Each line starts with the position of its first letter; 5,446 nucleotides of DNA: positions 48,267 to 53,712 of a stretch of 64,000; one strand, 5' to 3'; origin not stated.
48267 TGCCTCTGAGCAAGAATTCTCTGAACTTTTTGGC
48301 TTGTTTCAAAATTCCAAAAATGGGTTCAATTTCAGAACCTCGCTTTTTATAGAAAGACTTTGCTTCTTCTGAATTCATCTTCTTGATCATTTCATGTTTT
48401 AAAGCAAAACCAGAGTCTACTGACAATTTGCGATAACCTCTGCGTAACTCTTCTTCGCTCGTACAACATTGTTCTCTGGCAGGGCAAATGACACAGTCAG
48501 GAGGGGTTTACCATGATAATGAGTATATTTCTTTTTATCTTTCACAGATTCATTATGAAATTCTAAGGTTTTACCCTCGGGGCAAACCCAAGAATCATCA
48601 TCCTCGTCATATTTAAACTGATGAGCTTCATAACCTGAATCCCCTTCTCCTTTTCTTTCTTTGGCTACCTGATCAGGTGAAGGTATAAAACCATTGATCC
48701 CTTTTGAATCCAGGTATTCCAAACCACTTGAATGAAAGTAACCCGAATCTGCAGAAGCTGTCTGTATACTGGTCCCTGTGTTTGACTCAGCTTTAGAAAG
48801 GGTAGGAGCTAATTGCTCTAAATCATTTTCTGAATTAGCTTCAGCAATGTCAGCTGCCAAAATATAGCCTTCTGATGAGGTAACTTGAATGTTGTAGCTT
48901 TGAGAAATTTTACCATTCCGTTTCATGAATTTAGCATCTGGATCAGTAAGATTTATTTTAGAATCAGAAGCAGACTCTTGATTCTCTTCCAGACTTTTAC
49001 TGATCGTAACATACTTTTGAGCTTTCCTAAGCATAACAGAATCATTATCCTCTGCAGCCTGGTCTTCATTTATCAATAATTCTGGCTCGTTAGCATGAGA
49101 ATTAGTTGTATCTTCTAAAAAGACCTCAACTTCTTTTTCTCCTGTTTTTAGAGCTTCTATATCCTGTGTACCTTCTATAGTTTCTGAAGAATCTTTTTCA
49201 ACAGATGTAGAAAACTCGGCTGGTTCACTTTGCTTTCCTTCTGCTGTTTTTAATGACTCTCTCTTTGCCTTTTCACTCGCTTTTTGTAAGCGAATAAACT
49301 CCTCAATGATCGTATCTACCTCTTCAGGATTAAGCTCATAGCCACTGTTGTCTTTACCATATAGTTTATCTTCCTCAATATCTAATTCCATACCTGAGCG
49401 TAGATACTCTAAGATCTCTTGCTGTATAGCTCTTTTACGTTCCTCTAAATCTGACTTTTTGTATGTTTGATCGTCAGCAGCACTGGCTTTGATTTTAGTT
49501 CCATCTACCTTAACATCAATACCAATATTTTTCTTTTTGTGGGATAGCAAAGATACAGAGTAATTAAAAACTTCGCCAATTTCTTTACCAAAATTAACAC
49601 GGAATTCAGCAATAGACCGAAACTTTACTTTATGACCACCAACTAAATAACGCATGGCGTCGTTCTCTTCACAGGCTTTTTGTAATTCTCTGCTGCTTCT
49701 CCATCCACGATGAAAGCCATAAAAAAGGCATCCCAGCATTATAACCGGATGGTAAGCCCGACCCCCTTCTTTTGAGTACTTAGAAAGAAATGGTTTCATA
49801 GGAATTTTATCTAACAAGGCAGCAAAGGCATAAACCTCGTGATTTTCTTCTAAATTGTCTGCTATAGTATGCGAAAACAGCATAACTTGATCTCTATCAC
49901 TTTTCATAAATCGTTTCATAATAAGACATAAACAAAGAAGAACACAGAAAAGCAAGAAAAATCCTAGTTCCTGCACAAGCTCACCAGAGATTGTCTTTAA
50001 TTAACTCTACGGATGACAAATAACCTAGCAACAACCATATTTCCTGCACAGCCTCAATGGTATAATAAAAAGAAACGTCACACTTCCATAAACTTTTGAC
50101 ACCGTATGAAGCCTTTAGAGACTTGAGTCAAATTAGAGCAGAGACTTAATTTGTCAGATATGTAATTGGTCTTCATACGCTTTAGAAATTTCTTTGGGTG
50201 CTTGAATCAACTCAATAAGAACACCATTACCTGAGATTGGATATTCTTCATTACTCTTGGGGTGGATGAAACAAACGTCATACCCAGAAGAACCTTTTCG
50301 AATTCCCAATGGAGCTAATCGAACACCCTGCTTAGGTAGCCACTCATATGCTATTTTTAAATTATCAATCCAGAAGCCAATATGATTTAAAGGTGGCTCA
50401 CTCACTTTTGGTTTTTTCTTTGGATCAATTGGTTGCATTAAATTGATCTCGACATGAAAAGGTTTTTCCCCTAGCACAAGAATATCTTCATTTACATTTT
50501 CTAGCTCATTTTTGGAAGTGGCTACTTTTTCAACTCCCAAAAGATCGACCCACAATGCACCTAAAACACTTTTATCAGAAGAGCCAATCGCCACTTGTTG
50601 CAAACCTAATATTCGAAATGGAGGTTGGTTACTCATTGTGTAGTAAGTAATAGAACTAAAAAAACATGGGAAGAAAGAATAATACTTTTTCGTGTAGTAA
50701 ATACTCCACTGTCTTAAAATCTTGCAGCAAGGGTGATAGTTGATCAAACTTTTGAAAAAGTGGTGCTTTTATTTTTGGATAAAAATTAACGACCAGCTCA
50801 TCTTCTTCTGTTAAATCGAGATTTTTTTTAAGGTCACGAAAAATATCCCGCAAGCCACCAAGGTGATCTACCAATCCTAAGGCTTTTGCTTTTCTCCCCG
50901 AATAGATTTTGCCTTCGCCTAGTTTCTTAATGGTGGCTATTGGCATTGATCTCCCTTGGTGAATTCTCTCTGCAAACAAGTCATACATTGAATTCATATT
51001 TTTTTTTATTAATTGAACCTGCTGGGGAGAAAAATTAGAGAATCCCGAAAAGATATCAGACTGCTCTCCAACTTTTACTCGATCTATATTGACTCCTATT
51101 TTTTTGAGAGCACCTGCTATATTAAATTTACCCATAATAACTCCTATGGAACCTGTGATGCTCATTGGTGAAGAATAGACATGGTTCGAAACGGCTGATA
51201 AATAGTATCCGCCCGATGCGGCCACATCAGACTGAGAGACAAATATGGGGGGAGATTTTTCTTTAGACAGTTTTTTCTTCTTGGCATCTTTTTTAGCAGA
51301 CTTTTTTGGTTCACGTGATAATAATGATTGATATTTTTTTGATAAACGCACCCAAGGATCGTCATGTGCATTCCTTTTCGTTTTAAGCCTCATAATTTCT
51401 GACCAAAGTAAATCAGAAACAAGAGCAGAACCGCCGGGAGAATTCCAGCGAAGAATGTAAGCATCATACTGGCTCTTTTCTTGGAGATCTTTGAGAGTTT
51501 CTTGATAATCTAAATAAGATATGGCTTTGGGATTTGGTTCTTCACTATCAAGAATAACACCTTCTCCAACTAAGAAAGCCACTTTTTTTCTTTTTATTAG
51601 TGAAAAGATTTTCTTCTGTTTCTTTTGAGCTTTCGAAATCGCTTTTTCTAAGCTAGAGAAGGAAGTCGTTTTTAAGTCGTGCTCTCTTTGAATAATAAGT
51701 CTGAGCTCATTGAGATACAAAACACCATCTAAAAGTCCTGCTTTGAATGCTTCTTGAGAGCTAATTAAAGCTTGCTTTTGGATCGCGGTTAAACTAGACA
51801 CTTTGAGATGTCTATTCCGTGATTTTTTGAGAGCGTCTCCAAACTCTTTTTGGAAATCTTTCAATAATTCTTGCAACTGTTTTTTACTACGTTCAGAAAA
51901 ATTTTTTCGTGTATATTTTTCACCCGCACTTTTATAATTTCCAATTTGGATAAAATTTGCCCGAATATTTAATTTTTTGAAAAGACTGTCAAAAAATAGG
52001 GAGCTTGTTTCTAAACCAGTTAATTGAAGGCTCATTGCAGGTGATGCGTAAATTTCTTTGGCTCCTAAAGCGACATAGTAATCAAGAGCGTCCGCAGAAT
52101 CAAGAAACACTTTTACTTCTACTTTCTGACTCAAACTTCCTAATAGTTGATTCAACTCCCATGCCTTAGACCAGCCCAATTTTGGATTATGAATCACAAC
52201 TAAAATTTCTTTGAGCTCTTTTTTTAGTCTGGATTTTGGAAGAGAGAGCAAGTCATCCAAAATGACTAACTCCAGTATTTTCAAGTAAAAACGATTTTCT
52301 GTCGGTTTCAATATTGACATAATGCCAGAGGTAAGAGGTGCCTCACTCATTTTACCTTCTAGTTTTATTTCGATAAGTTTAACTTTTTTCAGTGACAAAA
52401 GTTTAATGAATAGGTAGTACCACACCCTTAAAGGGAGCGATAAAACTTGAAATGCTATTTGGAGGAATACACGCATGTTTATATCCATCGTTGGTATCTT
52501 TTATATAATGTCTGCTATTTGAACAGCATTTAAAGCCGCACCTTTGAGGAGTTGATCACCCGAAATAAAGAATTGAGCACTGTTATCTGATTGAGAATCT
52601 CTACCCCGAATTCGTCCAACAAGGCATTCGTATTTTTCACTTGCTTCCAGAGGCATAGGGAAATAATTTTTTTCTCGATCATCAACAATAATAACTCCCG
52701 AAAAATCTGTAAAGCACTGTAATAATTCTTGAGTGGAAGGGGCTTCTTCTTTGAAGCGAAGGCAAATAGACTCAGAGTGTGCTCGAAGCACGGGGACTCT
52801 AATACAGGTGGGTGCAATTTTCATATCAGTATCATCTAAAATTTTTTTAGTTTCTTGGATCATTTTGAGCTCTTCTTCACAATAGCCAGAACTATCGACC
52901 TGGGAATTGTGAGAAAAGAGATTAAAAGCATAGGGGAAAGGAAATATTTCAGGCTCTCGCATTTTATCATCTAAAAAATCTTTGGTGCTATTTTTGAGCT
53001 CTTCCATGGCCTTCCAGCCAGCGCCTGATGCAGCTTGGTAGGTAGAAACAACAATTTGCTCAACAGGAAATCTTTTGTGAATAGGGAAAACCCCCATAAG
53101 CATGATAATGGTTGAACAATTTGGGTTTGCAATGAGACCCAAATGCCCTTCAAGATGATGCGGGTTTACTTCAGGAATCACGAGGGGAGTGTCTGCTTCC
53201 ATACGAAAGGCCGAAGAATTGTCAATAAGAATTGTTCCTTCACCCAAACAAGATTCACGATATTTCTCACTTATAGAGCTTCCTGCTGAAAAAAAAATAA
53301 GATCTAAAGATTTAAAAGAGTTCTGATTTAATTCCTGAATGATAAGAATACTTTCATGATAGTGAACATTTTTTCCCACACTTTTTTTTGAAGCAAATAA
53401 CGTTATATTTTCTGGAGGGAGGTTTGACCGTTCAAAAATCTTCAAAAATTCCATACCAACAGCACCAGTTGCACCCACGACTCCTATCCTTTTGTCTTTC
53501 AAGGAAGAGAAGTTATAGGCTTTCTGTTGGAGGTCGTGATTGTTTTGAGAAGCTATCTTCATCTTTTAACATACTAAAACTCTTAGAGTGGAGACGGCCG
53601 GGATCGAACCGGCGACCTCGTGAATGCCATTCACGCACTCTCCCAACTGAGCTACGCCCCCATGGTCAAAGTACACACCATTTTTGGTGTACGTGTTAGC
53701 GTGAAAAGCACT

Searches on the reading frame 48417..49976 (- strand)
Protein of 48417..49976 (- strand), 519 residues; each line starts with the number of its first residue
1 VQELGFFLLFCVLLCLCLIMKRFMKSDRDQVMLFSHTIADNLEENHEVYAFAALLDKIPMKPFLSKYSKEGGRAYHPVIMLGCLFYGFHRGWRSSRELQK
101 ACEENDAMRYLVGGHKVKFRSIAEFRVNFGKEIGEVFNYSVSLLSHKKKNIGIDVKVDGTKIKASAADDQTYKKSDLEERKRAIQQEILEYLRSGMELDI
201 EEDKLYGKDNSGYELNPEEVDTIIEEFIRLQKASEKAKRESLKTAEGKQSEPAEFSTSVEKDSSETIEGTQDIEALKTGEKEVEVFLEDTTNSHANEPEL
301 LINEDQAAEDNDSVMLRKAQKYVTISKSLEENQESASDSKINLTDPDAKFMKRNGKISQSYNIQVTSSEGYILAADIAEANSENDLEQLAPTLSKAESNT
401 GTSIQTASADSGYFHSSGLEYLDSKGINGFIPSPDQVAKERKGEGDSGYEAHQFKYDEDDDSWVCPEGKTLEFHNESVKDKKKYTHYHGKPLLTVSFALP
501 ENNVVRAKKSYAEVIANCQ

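Call 19: search_protein_families(library=ncbifam, proteins=[window:48417-49976:-], max_evalue=0.001)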
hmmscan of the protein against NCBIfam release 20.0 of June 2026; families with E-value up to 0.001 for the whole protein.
window:48417-49976:- (519 aa): 4 families
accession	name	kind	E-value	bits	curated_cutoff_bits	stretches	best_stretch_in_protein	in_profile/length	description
NF033551.1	transpos_IS1182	equivalog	2e-68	231.4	270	1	26-485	2-389/488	IS1182 family transposase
NF033578.1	transpos_IS5_1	equivalog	6.8e-07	28.7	275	0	343-414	263-338/419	IS5 family transposase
NF033593.1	transpos_ISNCY_1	equivalog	8.3e-07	28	325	1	322-431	259-372/444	ISNCY family transposase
NF033581.1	transpos_IS5_4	equivalog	1.9e-06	27.5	140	1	66-439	24-227/285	IS5 family transposase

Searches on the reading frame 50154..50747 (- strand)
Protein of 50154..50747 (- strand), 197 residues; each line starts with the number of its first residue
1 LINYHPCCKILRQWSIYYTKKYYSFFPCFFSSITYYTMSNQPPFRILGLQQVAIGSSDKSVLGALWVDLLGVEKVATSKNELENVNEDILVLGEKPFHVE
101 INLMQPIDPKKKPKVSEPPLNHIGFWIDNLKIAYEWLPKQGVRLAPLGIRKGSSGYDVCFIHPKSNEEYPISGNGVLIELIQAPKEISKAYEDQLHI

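Call 85: search_protein_families(library=pfam, proteins=[window:50154-50747:-], max_evalue=0.001)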
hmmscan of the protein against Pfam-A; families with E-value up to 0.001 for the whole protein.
window:50154-50747:- (197 aa): 1 family
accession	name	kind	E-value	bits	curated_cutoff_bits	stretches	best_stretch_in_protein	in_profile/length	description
PF13669.12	Glyoxalase_4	-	3.3e-24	85.7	27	1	50-160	1-109/109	Glyoxalase/Bleomycin resistance protein/Dioxygenase superfamily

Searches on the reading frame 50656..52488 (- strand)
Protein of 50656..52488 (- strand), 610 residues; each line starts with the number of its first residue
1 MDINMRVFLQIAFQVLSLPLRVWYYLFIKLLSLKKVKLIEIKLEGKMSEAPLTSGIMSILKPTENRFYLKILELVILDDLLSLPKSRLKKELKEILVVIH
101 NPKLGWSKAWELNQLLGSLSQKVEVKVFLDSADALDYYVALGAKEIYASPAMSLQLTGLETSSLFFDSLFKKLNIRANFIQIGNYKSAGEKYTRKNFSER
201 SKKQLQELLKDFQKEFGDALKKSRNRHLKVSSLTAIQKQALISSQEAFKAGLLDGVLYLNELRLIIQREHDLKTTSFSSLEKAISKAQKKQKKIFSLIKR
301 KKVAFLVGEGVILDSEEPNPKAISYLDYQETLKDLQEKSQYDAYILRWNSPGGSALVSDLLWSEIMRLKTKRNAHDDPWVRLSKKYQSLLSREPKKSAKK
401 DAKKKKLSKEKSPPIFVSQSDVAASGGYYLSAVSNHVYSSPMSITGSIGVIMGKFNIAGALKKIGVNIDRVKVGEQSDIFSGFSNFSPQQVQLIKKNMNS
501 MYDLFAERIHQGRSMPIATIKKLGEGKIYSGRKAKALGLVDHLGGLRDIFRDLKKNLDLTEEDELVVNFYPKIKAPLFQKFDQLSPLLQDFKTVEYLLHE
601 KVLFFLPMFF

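Call 65: search_protein_families(library=ncbifam, proteins=[window:50656-52488:-], max_evalue=0.00001)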
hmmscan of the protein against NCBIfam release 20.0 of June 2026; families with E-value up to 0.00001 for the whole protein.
window:50656-52488:- (610 aa): 4 families
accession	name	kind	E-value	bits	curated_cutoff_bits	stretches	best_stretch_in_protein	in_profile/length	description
TIGR00705.1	SppA_67K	equivalog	3.1e-63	214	311.45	2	408-580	377-545/590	signal peptide peptidase SppA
TIGR00706.1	SppA_dom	equivalog_domain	4.4e-57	193.1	155.45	2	405-555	57-205/208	signal peptide peptidase SppA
NF008195.0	PRK10949.1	equivalog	1.1e-41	142.8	746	2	409-572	393-552/618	signal peptide peptidase SppA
NF008745.0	PRK11778.1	equivalog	2.1e-22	79.7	259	1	410-558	159-305/345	protease SohB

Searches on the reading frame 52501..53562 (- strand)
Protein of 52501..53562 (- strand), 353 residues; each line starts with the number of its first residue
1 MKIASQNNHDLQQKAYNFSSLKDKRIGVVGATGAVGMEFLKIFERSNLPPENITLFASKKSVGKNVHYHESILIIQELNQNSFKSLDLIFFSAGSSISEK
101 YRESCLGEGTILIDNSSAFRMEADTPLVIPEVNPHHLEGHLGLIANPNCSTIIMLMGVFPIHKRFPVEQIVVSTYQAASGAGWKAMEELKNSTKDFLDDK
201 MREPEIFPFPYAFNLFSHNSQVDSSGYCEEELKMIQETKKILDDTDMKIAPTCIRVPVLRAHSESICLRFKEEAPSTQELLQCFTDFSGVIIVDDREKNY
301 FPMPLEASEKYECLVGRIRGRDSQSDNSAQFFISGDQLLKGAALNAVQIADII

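Call 65: search_protein_families(library=ncbifam, proteins=[window:52501-53562:-], max_evalue=0.00001)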
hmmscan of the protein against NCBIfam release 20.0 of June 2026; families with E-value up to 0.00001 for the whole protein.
window:52501-53562:- (353 aa): 10 families
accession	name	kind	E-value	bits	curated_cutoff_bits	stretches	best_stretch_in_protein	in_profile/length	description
NF011456.0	PRK14874.1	equivalog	6.4e-114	380.6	223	1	24-352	5-339/346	aspartate-semialdehyde dehydrogenase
TIGR01296.1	asd_B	equivalog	2.8e-104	348.9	324.2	1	25-351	1-334/339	aspartate-semialdehyde dehydrogenase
NF005229.0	PRK06728.1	equivalog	1.9e-88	296.6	628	1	22-352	4-340/347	aspartate-semialdehyde dehydrogenase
NF004224.0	PRK05671.1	equivalog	2.9e-51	174.9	284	1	26-352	7-330/336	aspartate-semialdehyde dehydrogenase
NF005957.0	PRK08040.1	equivalog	2e-42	145.9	273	1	25-351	6-328/336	aspartate-semialdehyde dehydrogenase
NF006416.0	PRK08664.1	subfamily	6.1e-42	144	232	2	24-188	4-188/350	aspartate-semialdehyde dehydrogenase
TIGR00978.1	asd_EA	equivalog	2.8e-36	125.3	301.2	2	25-187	2-185/342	aspartate-semialdehyde dehydrogenase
NF005144.0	PRK06598.1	subfamily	1.1e-31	110.3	198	2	200-343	211-357/369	aspartate-semialdehyde dehydrogenase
TIGR01745.1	asd_gamma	equivalog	9e-25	87.4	402.9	2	24-192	1-177/366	aspartate-semialdehyde dehydrogenase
TIGR01850.1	argC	equivalog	1.4e-15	57.3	233.6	1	25-350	2-326/345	N-acetyl-gamma-glutamyl-phosphate reductase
